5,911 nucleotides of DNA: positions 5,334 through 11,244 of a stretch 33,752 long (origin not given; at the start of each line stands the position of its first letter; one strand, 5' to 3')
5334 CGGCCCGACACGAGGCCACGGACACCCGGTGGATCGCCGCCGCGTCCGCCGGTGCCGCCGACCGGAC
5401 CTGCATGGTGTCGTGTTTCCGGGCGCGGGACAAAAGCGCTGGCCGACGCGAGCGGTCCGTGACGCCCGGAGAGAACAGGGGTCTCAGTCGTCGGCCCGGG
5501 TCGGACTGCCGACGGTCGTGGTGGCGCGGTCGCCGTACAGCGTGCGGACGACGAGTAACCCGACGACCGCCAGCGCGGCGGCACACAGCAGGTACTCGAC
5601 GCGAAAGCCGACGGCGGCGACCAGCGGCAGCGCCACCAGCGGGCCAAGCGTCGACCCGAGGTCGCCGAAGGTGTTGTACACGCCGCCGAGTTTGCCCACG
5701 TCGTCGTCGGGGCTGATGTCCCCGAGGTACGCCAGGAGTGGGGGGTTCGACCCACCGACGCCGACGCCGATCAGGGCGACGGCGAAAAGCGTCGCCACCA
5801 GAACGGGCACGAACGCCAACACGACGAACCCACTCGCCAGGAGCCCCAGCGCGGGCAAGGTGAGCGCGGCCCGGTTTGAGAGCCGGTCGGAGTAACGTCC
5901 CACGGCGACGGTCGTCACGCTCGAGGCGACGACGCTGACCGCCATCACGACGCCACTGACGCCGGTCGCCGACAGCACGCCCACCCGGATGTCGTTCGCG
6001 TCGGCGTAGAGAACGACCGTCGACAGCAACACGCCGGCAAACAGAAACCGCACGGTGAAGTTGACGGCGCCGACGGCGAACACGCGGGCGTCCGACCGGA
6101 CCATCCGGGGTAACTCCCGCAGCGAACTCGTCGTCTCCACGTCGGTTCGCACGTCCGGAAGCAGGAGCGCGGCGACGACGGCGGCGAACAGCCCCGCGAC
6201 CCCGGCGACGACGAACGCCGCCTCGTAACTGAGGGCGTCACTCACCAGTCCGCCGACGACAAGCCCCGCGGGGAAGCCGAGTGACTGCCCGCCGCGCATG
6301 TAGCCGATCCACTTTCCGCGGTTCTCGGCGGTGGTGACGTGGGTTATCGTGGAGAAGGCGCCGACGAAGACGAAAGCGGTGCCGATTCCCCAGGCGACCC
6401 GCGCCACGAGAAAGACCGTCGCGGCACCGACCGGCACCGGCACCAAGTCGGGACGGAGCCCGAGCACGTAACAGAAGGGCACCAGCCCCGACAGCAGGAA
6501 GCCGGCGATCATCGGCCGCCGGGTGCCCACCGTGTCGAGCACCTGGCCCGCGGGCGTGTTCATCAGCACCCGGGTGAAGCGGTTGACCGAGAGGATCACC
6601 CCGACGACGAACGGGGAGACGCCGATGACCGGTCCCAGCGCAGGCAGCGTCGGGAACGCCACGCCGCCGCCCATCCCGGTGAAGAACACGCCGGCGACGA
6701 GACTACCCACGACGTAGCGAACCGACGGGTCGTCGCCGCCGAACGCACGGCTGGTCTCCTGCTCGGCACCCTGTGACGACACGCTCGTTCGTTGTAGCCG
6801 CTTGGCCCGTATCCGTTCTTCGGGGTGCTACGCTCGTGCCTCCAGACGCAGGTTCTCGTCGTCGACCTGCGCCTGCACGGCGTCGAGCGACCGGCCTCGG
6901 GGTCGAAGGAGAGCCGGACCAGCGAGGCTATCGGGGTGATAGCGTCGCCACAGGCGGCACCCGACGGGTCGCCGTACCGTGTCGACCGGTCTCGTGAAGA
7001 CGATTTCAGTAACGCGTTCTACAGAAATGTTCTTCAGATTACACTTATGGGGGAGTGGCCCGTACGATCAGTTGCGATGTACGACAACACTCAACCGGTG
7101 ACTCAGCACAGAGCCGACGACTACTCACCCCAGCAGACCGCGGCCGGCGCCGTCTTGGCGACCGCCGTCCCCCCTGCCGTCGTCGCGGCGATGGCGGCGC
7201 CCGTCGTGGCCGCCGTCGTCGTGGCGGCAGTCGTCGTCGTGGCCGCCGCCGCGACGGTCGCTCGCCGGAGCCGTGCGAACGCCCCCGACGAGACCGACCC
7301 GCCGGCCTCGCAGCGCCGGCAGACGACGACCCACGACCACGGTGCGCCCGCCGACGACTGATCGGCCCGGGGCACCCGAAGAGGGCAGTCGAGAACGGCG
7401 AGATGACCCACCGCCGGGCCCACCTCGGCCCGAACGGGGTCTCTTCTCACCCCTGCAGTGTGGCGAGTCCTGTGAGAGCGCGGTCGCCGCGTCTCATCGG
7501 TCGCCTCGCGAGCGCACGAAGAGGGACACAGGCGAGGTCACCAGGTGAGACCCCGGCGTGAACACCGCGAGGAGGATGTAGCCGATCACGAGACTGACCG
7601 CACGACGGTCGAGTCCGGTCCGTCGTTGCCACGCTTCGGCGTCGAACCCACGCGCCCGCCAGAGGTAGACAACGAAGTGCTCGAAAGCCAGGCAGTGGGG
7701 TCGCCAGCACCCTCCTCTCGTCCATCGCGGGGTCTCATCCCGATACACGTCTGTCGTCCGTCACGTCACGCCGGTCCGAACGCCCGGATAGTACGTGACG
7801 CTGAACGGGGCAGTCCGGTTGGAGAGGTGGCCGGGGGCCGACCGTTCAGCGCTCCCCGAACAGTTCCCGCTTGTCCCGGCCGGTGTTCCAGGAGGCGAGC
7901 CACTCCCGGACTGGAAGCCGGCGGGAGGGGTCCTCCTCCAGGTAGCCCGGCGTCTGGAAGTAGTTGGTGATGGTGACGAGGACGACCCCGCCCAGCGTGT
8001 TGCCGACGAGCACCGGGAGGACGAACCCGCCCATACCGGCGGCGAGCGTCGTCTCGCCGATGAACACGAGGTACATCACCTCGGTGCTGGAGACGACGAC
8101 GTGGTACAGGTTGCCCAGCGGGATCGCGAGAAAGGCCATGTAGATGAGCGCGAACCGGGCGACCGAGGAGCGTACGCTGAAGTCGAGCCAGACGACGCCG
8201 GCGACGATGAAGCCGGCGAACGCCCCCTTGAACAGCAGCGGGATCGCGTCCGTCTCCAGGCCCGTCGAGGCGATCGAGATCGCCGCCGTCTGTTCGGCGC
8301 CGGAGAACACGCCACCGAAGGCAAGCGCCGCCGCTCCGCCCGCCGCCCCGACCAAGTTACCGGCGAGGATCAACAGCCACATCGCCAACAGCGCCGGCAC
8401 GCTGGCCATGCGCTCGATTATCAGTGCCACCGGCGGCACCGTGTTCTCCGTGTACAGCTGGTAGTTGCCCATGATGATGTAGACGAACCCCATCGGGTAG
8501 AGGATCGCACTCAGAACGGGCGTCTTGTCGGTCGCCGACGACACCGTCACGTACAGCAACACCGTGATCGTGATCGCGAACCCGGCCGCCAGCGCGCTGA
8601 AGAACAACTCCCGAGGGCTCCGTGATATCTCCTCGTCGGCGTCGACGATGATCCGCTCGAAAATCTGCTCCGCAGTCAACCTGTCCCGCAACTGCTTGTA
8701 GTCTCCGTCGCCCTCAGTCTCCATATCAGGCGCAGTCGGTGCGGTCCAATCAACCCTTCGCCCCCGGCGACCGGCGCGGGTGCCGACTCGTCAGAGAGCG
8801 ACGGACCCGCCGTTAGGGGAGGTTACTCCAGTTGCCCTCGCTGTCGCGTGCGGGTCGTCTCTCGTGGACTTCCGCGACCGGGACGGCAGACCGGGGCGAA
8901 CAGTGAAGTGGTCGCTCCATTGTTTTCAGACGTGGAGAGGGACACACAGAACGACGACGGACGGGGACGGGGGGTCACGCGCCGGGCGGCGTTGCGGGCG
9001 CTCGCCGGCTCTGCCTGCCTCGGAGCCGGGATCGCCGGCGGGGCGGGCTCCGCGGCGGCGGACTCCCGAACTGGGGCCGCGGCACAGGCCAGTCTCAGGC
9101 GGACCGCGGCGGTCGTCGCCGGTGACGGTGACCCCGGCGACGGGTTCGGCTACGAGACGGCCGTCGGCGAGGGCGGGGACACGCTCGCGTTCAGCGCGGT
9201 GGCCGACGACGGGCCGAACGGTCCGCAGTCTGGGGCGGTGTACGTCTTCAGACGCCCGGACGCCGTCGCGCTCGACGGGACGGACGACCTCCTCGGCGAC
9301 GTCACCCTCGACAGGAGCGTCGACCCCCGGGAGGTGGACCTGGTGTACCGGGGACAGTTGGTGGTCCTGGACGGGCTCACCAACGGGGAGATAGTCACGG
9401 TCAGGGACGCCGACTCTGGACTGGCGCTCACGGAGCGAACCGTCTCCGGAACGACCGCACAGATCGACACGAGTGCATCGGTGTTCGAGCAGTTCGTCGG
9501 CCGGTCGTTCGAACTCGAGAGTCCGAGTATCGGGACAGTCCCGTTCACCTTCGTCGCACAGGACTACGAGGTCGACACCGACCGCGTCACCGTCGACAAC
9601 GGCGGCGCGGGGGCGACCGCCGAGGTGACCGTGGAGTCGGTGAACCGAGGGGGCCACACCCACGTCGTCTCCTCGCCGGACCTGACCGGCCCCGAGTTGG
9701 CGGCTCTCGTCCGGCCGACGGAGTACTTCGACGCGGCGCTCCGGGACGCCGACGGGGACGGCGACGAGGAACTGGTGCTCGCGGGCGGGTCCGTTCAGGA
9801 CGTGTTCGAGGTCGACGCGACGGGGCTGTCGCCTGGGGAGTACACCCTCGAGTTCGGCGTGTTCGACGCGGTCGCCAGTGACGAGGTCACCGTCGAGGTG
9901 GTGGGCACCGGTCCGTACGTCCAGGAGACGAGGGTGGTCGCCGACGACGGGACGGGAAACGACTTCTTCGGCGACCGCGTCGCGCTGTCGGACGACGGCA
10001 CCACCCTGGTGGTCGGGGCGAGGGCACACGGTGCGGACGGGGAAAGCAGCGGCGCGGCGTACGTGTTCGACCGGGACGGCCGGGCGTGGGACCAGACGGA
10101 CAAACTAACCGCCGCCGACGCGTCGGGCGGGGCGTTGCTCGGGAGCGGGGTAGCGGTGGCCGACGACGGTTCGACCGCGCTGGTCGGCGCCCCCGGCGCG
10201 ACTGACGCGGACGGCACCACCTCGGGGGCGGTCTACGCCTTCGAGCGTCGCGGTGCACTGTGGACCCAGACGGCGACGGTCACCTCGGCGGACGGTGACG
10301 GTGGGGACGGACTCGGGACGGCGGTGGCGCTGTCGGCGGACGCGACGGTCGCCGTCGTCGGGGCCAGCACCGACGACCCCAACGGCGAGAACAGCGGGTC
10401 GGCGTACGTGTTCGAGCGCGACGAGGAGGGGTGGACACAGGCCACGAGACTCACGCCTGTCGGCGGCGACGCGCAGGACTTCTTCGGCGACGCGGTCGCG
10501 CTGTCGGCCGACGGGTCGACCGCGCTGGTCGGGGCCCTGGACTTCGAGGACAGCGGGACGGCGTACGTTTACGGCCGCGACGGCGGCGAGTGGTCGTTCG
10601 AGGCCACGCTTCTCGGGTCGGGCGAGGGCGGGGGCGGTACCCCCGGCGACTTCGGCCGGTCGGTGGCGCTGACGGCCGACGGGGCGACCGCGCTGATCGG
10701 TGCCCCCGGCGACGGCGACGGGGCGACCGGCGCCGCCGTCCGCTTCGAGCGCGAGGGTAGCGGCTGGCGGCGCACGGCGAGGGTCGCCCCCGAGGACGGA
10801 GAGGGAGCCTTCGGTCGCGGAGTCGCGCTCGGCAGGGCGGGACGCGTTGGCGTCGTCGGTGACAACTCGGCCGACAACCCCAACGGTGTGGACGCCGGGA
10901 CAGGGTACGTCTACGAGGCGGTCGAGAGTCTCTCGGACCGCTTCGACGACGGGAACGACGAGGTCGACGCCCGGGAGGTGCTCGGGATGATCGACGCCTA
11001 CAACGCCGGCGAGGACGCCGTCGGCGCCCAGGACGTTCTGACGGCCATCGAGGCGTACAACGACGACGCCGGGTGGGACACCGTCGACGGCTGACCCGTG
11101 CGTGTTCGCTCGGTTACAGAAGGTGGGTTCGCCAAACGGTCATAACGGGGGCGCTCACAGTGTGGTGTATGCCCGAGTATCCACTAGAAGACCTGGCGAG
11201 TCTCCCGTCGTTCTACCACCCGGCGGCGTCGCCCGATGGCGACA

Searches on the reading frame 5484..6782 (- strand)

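Call 9: search_protein_families(library=pfam, proteins=[window:5484-6782:-], max_evalue=0.01)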
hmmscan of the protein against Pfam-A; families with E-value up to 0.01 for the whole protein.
window:5484-6782:- (432 aa): 2 families
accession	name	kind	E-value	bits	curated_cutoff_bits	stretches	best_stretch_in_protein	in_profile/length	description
PF07690.21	MFS_1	-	1.1e-47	163.1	33.4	2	29-287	2-255/347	Major Facilitator Superfamily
PF00083.30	Sugar_tr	-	0.0029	17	22.3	1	272-395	44-172/452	Sugar (and other) transporter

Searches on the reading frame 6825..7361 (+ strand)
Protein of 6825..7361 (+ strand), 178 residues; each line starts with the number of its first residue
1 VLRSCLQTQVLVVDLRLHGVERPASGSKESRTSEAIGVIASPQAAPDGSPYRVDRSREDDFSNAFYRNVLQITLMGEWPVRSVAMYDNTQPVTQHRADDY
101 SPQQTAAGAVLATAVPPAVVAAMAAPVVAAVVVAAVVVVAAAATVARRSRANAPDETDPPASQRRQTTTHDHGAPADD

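Call 9: search_protein_families(library=pfam, proteins=[window:6825-7361:+], max_evalue=0.01)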
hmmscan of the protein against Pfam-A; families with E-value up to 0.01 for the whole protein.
window:6825-7361:+ (178 aa): 2 families
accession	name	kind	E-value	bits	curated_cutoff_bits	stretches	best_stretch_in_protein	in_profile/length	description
PF23933.1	DUF7269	-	0.0018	18.8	29.1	1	107-168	7-65/162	Family of unknown function (DUF7269)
PF19616.4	DUF6121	-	0.0051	17.2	27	0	114-163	102-149/155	Family of unknown function (DUF6121)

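Call 83: search_protein_families(library=phrogs, proteins=[window:6825-7361:+], max_evalue=0.01)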
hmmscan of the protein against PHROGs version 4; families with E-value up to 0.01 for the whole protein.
window:6825-7361:+ (178 aa): 0 families

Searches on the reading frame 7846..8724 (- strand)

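Call 9: search_protein_families(library=pfam, proteins=[window:7846-8724:-], max_evalue=0.01)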
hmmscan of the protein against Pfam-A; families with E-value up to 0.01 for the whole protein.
window:7846-8724:- (292 aa): 1 family
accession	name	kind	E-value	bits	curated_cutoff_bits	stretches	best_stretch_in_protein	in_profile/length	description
PF01226.23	Form_Nir_trans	-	2.9e-45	155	34.6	1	20-256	1-240/240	Formate/nitrite transporter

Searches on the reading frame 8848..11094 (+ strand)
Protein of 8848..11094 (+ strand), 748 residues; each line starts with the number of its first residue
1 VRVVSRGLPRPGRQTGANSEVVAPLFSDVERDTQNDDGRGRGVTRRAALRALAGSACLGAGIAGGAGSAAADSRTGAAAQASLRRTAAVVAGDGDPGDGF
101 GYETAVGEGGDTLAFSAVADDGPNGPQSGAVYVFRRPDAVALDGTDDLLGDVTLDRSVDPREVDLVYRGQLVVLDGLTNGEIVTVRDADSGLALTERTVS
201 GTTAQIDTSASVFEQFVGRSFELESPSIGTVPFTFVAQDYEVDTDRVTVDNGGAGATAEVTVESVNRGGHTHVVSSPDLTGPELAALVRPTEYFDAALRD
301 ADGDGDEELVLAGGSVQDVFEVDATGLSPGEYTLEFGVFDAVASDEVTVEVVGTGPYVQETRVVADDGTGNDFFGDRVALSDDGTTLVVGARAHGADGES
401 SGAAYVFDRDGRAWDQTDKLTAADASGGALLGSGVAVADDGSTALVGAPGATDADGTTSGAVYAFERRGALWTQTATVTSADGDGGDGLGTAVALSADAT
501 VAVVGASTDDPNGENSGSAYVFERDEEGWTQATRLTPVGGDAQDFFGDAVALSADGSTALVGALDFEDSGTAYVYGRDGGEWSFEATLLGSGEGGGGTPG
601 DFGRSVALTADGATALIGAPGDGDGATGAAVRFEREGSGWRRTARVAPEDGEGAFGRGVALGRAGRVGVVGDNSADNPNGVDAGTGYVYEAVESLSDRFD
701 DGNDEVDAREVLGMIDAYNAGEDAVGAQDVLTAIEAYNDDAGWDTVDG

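Call 9: search_protein_families(library=pfam, proteins=[window:8848-11094:+], max_evalue=0.01)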
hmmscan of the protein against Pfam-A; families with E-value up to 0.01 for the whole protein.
window:8848-11094:+ (748 aa): 1 family
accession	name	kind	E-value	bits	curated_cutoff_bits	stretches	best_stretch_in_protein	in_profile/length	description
PF14312.12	FG-GAP_2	-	9.2e-57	189.5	23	6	472-522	1-49/49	FG-GAP repeat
